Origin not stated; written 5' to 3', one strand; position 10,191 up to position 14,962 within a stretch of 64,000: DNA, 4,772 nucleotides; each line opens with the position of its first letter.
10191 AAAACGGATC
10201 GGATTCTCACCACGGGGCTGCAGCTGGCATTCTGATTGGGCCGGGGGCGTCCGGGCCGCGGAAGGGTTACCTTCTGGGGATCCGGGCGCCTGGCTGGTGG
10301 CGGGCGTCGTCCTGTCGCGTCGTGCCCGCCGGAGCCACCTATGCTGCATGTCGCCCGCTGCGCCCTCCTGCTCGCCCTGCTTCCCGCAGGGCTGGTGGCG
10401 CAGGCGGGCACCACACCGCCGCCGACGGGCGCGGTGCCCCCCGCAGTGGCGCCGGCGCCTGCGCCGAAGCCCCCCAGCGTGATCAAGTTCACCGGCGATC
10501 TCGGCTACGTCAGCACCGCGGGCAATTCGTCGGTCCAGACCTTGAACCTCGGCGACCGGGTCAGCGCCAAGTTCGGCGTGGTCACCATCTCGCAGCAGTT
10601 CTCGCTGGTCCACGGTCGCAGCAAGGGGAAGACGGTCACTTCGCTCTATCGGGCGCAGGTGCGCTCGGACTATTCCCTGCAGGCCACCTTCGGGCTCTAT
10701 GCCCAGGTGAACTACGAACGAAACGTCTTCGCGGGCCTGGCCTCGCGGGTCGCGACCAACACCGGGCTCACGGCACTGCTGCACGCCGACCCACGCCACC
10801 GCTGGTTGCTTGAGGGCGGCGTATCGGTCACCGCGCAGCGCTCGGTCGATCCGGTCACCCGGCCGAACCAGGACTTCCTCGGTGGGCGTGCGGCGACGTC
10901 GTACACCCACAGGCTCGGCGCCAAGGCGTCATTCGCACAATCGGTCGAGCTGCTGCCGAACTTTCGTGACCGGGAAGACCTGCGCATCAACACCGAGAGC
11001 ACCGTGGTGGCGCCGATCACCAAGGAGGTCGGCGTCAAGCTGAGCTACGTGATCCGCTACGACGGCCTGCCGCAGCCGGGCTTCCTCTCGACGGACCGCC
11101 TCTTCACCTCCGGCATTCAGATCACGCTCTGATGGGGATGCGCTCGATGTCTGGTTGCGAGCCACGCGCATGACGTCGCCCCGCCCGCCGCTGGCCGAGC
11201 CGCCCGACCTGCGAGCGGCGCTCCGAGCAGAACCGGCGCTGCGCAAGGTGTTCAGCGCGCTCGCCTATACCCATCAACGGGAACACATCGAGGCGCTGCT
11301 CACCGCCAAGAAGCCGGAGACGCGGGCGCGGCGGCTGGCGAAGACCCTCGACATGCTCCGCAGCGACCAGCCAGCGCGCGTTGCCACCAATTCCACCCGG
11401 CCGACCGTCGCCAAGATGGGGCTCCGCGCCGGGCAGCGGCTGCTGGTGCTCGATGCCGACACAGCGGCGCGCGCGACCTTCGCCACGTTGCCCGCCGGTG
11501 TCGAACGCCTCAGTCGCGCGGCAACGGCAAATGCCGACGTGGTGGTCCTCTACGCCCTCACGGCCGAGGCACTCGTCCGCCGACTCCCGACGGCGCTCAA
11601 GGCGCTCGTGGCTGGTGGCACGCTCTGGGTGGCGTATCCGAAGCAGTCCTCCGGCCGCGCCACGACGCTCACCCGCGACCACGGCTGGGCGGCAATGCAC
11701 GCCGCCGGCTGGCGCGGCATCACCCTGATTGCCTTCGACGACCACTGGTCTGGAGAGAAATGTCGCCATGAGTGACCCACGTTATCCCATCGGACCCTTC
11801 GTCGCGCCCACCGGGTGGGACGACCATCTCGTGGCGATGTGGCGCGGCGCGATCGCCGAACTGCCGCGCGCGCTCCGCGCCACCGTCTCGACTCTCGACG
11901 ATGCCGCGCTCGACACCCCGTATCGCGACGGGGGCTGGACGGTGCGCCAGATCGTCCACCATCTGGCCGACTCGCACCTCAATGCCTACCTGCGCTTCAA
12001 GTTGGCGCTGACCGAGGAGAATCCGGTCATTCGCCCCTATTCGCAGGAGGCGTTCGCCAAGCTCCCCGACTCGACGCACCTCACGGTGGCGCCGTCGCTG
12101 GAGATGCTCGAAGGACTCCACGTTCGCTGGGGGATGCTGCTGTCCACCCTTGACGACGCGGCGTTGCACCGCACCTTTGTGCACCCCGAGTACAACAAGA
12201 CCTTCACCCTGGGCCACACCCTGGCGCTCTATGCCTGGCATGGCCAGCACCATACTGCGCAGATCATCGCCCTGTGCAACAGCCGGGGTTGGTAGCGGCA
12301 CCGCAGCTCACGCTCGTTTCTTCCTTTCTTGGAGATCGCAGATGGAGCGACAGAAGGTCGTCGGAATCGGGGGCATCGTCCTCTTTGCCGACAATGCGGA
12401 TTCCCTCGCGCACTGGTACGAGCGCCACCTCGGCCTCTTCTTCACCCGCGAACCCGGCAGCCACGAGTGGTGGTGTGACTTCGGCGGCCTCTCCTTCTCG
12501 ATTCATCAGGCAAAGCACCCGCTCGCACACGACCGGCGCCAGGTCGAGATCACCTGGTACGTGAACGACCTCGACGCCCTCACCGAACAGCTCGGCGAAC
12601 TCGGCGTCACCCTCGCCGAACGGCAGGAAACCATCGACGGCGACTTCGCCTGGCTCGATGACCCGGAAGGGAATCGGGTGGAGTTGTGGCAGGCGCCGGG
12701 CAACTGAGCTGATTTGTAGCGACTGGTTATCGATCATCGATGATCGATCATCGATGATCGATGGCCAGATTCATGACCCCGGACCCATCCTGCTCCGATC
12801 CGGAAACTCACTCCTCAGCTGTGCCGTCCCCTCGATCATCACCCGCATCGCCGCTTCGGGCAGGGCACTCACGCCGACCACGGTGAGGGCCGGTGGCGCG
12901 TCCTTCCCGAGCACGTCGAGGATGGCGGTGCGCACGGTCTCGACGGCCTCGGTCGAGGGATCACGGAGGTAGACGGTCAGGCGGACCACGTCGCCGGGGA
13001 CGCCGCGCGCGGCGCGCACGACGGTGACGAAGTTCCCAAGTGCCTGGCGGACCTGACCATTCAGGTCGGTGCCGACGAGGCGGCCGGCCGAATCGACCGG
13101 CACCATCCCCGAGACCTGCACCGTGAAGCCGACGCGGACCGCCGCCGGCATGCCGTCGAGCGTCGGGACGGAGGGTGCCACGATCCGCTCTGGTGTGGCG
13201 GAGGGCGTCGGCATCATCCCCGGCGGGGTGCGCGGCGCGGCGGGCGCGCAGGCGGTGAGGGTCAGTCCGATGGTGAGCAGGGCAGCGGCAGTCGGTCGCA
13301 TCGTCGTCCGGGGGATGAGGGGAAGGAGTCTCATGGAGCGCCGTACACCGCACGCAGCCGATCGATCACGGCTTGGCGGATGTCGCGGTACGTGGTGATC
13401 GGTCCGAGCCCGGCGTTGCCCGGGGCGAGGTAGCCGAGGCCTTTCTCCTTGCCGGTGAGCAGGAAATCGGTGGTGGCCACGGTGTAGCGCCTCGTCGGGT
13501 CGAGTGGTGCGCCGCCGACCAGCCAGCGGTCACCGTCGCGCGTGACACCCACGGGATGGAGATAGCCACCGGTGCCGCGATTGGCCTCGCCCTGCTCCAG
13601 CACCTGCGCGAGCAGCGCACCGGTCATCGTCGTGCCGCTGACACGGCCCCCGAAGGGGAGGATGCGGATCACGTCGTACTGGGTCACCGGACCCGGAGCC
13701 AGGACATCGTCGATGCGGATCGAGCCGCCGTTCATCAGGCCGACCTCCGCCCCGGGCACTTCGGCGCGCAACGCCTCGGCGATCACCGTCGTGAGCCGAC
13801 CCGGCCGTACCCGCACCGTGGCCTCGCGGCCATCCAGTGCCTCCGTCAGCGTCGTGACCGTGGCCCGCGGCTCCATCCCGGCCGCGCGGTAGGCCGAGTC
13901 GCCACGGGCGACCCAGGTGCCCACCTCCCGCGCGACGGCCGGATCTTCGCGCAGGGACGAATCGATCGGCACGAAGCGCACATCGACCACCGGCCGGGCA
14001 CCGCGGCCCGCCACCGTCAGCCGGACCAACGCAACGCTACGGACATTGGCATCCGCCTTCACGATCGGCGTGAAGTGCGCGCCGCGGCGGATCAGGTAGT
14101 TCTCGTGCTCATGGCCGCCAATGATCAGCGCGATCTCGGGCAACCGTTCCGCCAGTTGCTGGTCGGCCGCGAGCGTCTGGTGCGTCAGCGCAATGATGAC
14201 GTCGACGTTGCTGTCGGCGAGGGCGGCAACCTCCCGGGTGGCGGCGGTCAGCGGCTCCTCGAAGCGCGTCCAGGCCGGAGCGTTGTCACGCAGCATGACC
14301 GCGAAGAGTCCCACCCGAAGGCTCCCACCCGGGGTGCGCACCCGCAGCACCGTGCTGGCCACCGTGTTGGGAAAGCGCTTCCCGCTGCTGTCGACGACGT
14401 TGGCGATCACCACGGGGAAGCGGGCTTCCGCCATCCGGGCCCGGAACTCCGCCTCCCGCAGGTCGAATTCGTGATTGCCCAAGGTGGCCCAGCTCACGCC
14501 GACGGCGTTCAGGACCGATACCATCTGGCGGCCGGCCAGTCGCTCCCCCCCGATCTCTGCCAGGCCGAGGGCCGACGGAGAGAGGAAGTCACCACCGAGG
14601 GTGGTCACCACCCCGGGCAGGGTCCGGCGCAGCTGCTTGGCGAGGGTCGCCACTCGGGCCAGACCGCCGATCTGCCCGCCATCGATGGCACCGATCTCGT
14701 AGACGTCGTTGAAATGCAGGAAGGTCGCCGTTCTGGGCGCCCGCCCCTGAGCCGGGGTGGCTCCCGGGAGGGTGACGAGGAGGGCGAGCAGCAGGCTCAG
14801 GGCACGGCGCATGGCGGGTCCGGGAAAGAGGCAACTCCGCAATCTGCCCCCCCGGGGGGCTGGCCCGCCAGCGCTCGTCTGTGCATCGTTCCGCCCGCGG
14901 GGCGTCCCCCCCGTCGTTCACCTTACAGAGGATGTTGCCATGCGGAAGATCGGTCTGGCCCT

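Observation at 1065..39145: Nine intergenic hairpin elements built from inverted tandem arrays of 7-nt units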

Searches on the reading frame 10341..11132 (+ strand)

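Call 34: search_protein_families(library=pfam, proteins=[window:10341-11132:+])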
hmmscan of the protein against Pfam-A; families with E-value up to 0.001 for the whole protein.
window:10341-11132:+ (263 aa): 1 family
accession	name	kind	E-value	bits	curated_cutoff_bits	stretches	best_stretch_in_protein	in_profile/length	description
PF04338.18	DUF481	-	1.2e-35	123.9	21.1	1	53-258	2-205/210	Protein of unknown function, DUF481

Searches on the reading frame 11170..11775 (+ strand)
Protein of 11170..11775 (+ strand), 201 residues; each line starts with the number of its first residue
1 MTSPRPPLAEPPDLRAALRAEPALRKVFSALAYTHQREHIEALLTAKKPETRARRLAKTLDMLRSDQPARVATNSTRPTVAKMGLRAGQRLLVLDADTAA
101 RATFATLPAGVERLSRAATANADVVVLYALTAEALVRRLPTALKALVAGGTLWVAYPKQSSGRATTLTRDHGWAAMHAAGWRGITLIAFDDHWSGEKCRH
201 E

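Call 34: search_protein_families(library=pfam, proteins=[window:11170-11775:+])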
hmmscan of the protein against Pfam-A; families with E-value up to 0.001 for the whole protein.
window:11170-11775:+ (201 aa): 1 family
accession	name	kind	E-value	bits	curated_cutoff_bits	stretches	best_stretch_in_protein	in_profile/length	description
PF13376.11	OmdA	-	1.4e-20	73.5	25.6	1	10-64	4-58/60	Bacteriocin-protection, YdeI or OmpD-Associated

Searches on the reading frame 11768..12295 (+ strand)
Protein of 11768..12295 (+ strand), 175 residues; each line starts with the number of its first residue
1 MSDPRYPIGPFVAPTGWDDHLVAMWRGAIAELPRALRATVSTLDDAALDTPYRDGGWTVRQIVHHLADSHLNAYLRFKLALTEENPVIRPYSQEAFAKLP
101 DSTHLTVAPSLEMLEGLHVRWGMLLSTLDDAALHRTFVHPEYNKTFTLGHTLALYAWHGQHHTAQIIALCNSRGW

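Call 34: search_protein_families(library=pfam, proteins=[window:11768-12295:+])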
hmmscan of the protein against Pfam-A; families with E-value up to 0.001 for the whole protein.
window:11768-12295:+ (175 aa): 3 families
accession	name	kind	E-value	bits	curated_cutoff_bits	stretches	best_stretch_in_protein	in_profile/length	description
PF12867.12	DinB_2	-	1e-22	81.4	24.8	1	31-166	4-128/128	DinB superfamily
PF11716.13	MDMPI_N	-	5.4e-07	30.8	24.2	1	32-71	4-43/140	Mycothiol maleylpyruvate isomerase N-terminal domain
PF05163.17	DinB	-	3.8e-05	24.1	23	1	35-169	18-141/165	DinB family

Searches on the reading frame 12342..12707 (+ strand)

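Call 19: search_protein_families(library=pfam, proteins=[window:12342-12707:+])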
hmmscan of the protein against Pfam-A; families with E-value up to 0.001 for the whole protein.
window:12342-12707:+ (121 aa): 2 families
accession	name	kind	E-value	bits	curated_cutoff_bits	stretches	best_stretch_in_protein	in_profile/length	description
PF18029.7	Glyoxalase_6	-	1.6e-07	32.3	23.6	1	12-115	2-105/106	Glyoxalase-like domain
PF00903.31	Glyoxalase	-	2.1e-05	25.3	20.6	1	9-115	2-121/121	Glyoxalase/Bleomycin resistance protein/Dioxygenase superfamily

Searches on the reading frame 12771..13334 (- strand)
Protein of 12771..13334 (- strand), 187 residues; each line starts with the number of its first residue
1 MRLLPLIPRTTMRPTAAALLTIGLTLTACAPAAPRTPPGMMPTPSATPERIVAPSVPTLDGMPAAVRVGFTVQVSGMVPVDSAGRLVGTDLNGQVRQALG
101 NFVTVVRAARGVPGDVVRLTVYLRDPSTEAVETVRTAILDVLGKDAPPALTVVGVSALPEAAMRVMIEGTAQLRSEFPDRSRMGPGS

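Call 19: search_protein_families(library=pfam, proteins=[window:12771-13334:-])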
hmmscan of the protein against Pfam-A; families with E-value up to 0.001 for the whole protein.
window:12771-13334:- (187 aa): 1 family
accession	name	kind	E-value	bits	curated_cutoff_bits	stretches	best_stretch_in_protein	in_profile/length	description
PF01042.26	Ribonuc_L-PSP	-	9.8e-16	58.3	27.3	1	65-171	14-119/121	Endoribonuclease L-PSP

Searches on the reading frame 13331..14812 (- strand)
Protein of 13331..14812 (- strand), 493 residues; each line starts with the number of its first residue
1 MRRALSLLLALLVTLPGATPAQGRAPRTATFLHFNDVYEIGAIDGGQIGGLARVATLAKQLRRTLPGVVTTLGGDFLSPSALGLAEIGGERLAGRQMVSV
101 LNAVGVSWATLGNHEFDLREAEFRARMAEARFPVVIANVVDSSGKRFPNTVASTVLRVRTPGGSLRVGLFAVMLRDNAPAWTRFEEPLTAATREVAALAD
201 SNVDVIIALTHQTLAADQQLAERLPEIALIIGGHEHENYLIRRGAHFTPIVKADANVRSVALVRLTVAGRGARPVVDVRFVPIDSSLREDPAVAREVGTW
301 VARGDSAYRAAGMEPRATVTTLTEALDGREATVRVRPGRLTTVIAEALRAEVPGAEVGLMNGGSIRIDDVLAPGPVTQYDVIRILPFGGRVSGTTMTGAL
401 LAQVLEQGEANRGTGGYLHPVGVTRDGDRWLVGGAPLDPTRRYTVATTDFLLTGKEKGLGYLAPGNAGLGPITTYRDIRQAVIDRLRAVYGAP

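Call 32: search_protein_families(library=pfam, proteins=[window:13331-14812:-])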
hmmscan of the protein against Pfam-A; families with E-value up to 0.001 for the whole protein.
window:13331-14812:- (493 aa): 2 families
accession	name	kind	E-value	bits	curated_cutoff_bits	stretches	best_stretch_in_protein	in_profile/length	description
PF02872.23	5_nucleotid_C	-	9.2e-23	81.5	23.6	1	322-456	5-151/158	5'-nucleotidase, C-terminal domain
PF00149.33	Metallophos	-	5.8e-07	30.6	21.5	1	30-237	2-190/191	Calcineurin-like phosphoesterase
